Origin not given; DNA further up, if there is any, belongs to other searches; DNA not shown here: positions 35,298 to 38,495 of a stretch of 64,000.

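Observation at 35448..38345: Opposing enzymes fused in one polypeptide: PP2C phosphatase and RsbW-type kinase behind two different membrane input modules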

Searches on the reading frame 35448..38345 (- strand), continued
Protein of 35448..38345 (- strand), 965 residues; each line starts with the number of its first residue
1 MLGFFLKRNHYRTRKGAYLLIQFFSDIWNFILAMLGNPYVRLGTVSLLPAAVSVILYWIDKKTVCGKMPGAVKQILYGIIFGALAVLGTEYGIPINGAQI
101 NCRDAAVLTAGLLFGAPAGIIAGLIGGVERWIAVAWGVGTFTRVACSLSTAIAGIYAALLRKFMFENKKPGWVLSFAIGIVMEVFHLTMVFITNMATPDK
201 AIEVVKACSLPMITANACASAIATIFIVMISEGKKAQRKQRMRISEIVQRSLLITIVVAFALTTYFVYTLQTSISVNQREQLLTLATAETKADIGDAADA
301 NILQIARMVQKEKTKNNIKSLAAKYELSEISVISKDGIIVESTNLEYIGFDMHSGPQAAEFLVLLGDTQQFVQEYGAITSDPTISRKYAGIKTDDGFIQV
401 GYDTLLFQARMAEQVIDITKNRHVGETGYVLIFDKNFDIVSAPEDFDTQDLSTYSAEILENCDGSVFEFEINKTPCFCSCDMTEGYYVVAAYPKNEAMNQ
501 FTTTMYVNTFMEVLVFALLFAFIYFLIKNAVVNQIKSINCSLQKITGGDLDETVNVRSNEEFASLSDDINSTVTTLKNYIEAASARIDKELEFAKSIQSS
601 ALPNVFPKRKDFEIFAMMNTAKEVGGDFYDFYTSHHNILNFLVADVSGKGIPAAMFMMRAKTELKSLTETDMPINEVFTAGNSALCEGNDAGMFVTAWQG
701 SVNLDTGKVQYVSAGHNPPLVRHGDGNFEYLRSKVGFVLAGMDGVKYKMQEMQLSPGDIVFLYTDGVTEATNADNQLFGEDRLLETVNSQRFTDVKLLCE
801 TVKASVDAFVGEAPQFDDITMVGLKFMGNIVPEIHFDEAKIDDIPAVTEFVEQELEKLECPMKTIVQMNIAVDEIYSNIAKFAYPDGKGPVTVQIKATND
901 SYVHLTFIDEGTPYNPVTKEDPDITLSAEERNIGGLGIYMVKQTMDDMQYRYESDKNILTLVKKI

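Call 42: predict_structure(alignment_id=A2)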
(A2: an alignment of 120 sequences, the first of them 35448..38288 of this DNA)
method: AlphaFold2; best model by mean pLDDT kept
length: 946 residues; sequences in the alignment: 120
mean_pLDDT: 84.5   pTM: 0.56
mean pLDDT of the five models: 84.5, 82.4, 81.0, 78.9, 78.2
residues with pLDDT >= 90: 313; 70-90: 553; 50-70: 72; < 50: 8
segments of 3 or more residues with pLDDT < 50: 218-221
pLDDT, mean of each block of 10 residues (from residue 1): 77 82 88 93 87 95 92 81 92 96 95 75 88 96 90 93 94 87 87 93 92 58 67 85 87 88 92 89 90 89 88 93 90 88 92 87 85 93 79 80 85 86 80 73 86 89 89 89 82 90 87 81 79 73 73 77 68 78 71 86 82 82 88 85 85 84 79 82 89 84 91 69 72 90 91 89 93 88 93 84 87 82 90 84 88 88 77 86 87 74 52 61 86 83 90
secondary structure, 60 per line:
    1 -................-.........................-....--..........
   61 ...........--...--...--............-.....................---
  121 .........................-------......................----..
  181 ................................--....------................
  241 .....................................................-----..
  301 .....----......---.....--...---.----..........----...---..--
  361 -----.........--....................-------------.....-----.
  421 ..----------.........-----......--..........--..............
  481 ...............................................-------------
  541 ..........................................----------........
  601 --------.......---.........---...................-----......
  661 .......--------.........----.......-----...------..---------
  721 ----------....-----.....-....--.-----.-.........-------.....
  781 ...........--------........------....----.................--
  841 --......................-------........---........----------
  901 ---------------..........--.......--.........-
elements in order (helices of 4 or more, strands of 3 or more residues): H2-17 H19-43 H45-48 H51-71 E74-76 E79-81 H84-95 H97-117 H121-145 H153-174 H179-212 H215-218 H225-293 H299-305 E310-315 E319-323 H337-346 E351-353 E366-374 E377-384 H385-396 E410-414 E420-422 H433-441 E447-452 E455-464 E467-474 H475-527 H541-582 E593-600 E609-615 E619-627 H631-649 H655-667 E676-684 E689-695 E701-703 E731-734 E740-744 H746-749 H760-768 H776-791 E800-807 E814-817 H822-838 H843-864 E872-879 E883-890 H916-925 E928-934 E937-945

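Call 44: fold_search(model_id=the predicted structure, library=pdb)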
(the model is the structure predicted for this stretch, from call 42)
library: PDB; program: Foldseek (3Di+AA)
matches with E <= 10: 594; with E <= 0.001: 177
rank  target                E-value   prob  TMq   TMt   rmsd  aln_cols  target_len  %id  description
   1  3ke6_A                3.2e-16  1.00  0.26  0.61   7.1       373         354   21  The crystal structure of the RsbU and RsbW domains of Rv1364c from Mycobacterium tuberculosis (released 2010-11-10)
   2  3ke6_B                8.4e-16  1.00  0.25  0.57   7.5       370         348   20  The crystal structure of the RsbU and RsbW domains of Rv1364c from Mycobacterium tuberculosis (released 2010-11-10)
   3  3f79_B                6.3e-11  1.00  0.21  0.77   4.5       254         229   20  Structure of pseudo-centered cell crystal form of the C-terminal phosphatase domain of P. aeruginosa RssB (released 2009-11-24)
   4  3f79_E                2.1e-10  1.00  0.19  0.70   5.8       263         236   20  Structure of pseudo-centered cell crystal form of the C-terminal phosphatase domain of P. aeruginosa RssB (released 2009-11-24)
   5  6k4e_B                4.7e-10  1.00  0.23  0.84   2.6       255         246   24  SiaA-PP2C domain of Pseudomonas aeruginosa (released 2019-06-26)
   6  3f7a_B                5.1e-10  1.00  0.23  0.54   4.5       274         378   20  Structure of Orthorhombic crystal form of Pseudomonas aeruginosa RssB (released 2009-11-24)
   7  3eq2_B                6.4e-10  1.00  0.21  0.50   7.7       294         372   21  Structure of Hexagonal Crystal form of Pseudomonas aeruginosa RssB (released 2009-10-20)
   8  3f79_D                6.6e-10  1.00  0.21  0.77   4.3       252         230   21  Structure of pseudo-centered cell crystal form of the C-terminal phosphatase domain of P. aeruginosa RssB (released 2009-11-24)
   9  3f79_F                7.2e-10  1.00  0.21  0.75   5.1       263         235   20  Structure of pseudo-centered cell crystal form of the C-terminal phosphatase domain of P. aeruginosa RssB (released 2009-11-24)
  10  3eq2_A                9.4e-10  1.00  0.22  0.53   4.8       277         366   19  Structure of Hexagonal Crystal form of Pseudomonas aeruginosa RssB (released 2009-10-20)
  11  6k4e_A                1.0e-09  1.00  0.23  0.81   3.1       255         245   22  SiaA-PP2C domain of Pseudomonas aeruginosa (released 2019-06-26)
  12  3es2_A                2.1e-09  1.00  0.19  0.73   6.9       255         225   22  Structure of the C-terminal phosphatase domain of P. aeruginonsa RssB (released 2009-10-20)
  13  3f79_C                2.4e-09  1.00  0.20  0.74   6.4       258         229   20  Structure of pseudo-centered cell crystal form of the C-terminal phosphatase domain of P. aeruginosa RssB (released 2009-11-24)
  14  5ucg_D                2.7e-09  1.00  0.21  0.57   3.3       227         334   16  Structure of the PP2C Phosphatase Domain and a Fragment of the Regulatory Domain of the Cell Fate Determinant SpoIIE f (released 2017-05-31)
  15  5mqh                  5.8e-09  1.00  0.19  0.66   5.0       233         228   16  Structure of the Phosphatase Domain of the Cell Fate Determinant SpoIIE from Bacillus subtilis in a crystal form without (released 2017-05-31)
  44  6w3o_A                4.8e-06  1.00  0.14  0.43   9.2       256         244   14  Crystal structure of ligand-binding domain of Campylobacter jejuni chemoreceptor Tlp3 in complex with 4-methylisoleuci (released 2020-05-20)
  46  6iot_B                5.7e-06  1.00  0.14  0.37   9.7       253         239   12  The ligand binding domain of Mlp24 with arginine (released 2019-03-20)
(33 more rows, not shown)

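Call 50: search_protein_families(library=pfam, proteins=[L035:1261-3879:+, L041:4687-7458:+, L037:5260-7401:+, L043:5263-7164:+, L059:1757-3973:+, L061:5503-7710:+, L062:5824-8811:+, L071:1842-4439:+, L055:2506-4251:+, L045:978-2774:+], max_evalue=0.001)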
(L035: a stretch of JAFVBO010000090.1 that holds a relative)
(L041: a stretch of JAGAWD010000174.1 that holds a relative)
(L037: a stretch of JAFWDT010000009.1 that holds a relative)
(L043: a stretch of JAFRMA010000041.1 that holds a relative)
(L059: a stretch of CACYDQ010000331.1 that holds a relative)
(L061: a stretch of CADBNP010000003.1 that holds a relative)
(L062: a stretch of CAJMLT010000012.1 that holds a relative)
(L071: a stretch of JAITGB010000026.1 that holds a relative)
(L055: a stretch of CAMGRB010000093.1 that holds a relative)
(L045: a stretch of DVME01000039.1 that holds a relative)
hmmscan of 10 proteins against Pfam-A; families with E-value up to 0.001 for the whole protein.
L035:1261-3879:+ (873 aa): 4 families
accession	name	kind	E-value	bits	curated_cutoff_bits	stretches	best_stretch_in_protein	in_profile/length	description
PF07228.17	SpoIIE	-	2.3e-52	178.2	25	1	536-727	1-191/192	Stage II sporulation protein E (SpoIIE)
PF13581.12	HATPase_c_2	-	1.1e-18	68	27.4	1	745-871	2-127/127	Histidine kinase-like ATPase domain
PF22673.2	MCP-like_PDC_1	-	2.5e-07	31.6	27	1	193-269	38-113/113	Methyl-accepting chemotaxis protein-like, first PDC sensor domain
PF00672.30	HAMP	-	3.1e-05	24.7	25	1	417-461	2-44/53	HAMP domain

L041:4687-7458:+ (924 aa): 2 families
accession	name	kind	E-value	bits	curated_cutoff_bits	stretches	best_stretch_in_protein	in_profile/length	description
PF07228.17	SpoIIE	-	7.8e-48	163.4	25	1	591-780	1-190/192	Stage II sporulation protein E (SpoIIE)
PF13581.12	HATPase_c_2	-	1.3e-20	74.2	27.4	1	795-921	3-126/127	Histidine kinase-like ATPase domain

L037:5260-7401:+ (714 aa): 3 families
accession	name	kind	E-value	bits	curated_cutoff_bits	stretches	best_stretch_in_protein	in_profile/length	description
PF07228.17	SpoIIE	-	6.4e-46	157.2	25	1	382-574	1-191/192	Stage II sporulation protein E (SpoIIE)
PF13581.12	HATPase_c_2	-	2.1e-18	67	27.4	1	589-712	5-127/127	Histidine kinase-like ATPase domain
PF02518.31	HATPase_c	-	1.8e-05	25.6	26.4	1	615-699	5-93/111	Histidine kinase-, DNA gyrase B-, and HSP90-like ATPase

L043:5263-7164:+ (634 aa): 2 families
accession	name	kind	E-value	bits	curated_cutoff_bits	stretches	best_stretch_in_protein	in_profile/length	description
PF07228.17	SpoIIE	-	2.6e-48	164.9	25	1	301-492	1-191/192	Stage II sporulation protein E (SpoIIE)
PF13581.12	HATPase_c_2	-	1.5e-19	70.7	27.4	1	508-630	6-127/127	Histidine kinase-like ATPase domain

L059:1757-3973:+ (739 aa): 2 families
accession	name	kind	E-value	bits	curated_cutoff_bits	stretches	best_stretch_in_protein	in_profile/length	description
PF07228.17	SpoIIE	-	1.9e-48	165.4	25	1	386-574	2-190/192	Stage II sporulation protein E (SpoIIE)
PF13581.12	HATPase_c_2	-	1.9e-22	80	27.4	1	606-736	1-127/127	Histidine kinase-like ATPase domain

L061:5503-7710:+ (736 aa): 2 families
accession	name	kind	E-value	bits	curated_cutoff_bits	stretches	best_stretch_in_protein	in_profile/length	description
PF07228.17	SpoIIE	-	3.6e-49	167.7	25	1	400-588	3-190/192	Stage II sporulation protein E (SpoIIE)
PF13581.12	HATPase_c_2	-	9e-20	71.4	27.4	1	609-734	3-127/127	Histidine kinase-like ATPase domain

L062:5824-8811:+ (996 aa): 3 families
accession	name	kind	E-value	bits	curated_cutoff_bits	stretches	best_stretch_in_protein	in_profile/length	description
PF07228.17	SpoIIE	-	7.5e-52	176.5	25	1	661-850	1-190/192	Stage II sporulation protein E (SpoIIE)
PF13581.12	HATPase_c_2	-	1.7e-22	80.3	27.4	1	863-992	1-125/127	Histidine kinase-like ATPase domain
PF00672.30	HAMP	-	8.6e-08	32.8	25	1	553-600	5-52/53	HAMP domain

L071:1842-4439:+ (866 aa): 4 families
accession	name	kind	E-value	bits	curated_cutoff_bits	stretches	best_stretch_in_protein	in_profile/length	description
PF07228.17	SpoIIE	-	9e-51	173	25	1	516-707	1-191/192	Stage II sporulation protein E (SpoIIE)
PF13581.12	HATPase_c_2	-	8.8e-21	74.7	27.4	1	728-856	2-127/127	Histidine kinase-like ATPase domain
PF00672.30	HAMP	-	2.8e-12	47.2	25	1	399-449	3-53/53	HAMP domain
PF02743.24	dCache_1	-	2.6e-09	37.4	45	1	184-340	93-239/240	Cache domain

L055:2506-4251:+ (582 aa): 6 families
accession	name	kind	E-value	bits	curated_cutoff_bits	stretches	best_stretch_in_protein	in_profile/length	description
PF13328.12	HD_4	-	1.1e-15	58.2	27.2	1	14-129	1-127/156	HD domain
PF01740.26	STAS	-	1.1e-10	41.7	22.6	1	192-287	2-101/106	STAS domain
PF01636.29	APH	-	4.8e-09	36.8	23.2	1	335-497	47-227/239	Phosphotransferase enzyme family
PF13466.11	STAS_2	-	3e-07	30.9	29.2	1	203-279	1-79/80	STAS domain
PF02958.26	EcKL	-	1.1e-05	25.4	22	1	442-499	215-278/294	Ecdysteroid kinase-like family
PF19974.5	TCAD9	-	0.00019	21.2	40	1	444-480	299-336/429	Ternary complex associated domain 9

L045:978-2774:+ (599 aa): 2 families
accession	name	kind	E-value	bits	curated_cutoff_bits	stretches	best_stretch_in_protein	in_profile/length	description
PF07228.17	SpoIIE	-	3.8e-53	180.7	25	1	274-464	2-191/192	Stage II sporulation protein E (SpoIIE)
PF13581.12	HATPase_c_2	-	9.5e-19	68.1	27.4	1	476-596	2-126/127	Histidine kinase-like ATPase domain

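Call 64: list_cluster_members(proteins=[P0001, P0121, P0251, P0002])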
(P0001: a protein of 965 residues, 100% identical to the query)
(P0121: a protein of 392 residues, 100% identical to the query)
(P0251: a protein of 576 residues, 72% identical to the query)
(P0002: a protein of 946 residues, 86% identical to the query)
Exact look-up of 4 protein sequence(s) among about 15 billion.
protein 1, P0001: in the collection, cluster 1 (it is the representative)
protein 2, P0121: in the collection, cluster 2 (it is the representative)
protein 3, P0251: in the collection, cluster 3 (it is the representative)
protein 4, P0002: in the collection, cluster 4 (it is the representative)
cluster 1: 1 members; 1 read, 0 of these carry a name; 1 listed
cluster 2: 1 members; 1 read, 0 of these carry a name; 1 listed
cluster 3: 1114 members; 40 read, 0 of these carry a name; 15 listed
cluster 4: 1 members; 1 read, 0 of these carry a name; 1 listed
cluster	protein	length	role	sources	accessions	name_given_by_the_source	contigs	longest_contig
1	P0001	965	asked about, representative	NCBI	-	-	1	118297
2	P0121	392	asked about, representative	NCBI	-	-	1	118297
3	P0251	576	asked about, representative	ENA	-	-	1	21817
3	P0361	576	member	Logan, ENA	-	-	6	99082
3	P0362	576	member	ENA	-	-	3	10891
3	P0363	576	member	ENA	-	-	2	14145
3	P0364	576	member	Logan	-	-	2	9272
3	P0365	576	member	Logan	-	-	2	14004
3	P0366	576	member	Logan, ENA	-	-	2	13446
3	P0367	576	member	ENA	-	-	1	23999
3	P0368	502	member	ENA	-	-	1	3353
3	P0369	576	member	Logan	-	-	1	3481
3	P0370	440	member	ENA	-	-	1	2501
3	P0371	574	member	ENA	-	-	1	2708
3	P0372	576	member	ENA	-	-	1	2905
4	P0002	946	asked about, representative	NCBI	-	-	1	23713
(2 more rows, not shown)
